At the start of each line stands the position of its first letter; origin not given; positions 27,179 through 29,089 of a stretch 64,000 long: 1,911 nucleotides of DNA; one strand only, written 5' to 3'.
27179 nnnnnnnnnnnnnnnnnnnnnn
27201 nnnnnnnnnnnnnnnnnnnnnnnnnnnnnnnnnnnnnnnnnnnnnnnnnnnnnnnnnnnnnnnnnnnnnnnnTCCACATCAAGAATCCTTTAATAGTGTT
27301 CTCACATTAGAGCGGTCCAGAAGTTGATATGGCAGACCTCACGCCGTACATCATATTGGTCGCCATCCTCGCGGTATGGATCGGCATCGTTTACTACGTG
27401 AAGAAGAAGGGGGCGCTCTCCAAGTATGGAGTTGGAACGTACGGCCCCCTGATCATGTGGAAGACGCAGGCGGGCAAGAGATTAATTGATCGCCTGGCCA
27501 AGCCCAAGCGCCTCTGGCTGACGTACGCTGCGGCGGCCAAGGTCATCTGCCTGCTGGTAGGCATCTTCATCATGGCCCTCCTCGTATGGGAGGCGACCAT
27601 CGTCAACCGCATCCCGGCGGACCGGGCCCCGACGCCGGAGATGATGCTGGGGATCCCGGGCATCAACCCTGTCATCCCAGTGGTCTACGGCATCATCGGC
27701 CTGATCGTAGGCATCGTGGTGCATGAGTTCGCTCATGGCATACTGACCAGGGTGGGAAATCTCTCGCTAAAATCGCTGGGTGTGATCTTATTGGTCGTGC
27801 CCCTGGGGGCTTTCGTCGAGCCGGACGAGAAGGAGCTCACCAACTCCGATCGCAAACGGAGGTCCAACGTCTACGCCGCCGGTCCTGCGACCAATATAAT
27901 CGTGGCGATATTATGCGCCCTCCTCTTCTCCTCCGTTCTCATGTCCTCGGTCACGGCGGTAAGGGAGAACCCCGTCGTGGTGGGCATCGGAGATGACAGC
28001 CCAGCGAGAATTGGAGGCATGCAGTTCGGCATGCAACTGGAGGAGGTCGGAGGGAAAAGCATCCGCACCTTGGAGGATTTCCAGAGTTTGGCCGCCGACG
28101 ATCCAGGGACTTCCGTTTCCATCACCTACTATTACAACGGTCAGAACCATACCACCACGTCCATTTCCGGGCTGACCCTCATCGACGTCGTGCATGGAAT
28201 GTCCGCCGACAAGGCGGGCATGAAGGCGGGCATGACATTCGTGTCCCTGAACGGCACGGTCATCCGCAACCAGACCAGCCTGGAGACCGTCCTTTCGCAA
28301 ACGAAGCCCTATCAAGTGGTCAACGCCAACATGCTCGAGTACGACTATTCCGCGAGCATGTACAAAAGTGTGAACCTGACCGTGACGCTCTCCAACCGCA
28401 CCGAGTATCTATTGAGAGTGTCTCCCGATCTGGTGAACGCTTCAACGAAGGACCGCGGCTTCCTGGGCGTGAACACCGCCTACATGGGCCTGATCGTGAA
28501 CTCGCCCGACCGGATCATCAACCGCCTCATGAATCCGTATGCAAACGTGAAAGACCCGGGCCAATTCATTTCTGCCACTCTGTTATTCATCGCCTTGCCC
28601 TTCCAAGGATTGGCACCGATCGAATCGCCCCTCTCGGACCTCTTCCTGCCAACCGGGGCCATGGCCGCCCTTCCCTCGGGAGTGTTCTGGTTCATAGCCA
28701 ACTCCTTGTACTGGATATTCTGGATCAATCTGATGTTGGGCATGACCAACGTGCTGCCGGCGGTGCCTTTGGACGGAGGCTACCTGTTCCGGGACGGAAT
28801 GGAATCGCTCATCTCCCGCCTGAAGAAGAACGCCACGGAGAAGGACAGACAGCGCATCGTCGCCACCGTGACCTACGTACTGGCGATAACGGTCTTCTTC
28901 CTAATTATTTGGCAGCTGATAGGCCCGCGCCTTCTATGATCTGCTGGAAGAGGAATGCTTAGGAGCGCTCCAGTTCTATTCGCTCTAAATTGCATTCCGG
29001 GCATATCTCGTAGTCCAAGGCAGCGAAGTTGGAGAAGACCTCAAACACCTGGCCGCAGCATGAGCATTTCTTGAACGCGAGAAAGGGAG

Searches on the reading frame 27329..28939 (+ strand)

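Call 83: search_protein_families(library=pfam, proteins=[window:27329-28939:+], max_evalue=0.001)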
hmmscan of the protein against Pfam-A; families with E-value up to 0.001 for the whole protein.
window:27329-28939:+ (536 aa): 3 families
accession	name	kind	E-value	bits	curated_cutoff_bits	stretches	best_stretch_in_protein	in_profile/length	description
PF02163.28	Peptidase_M50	-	2.2e-26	93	27.2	1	120-518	1-217/221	Peptidase family M50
PF17820.7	PDZ_6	-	1.2e-08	35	27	1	216-266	1-51/54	PDZ domain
PF13180.12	PDZ_2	-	8.7e-08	32.8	27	0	208-276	7-76/80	PDZ domain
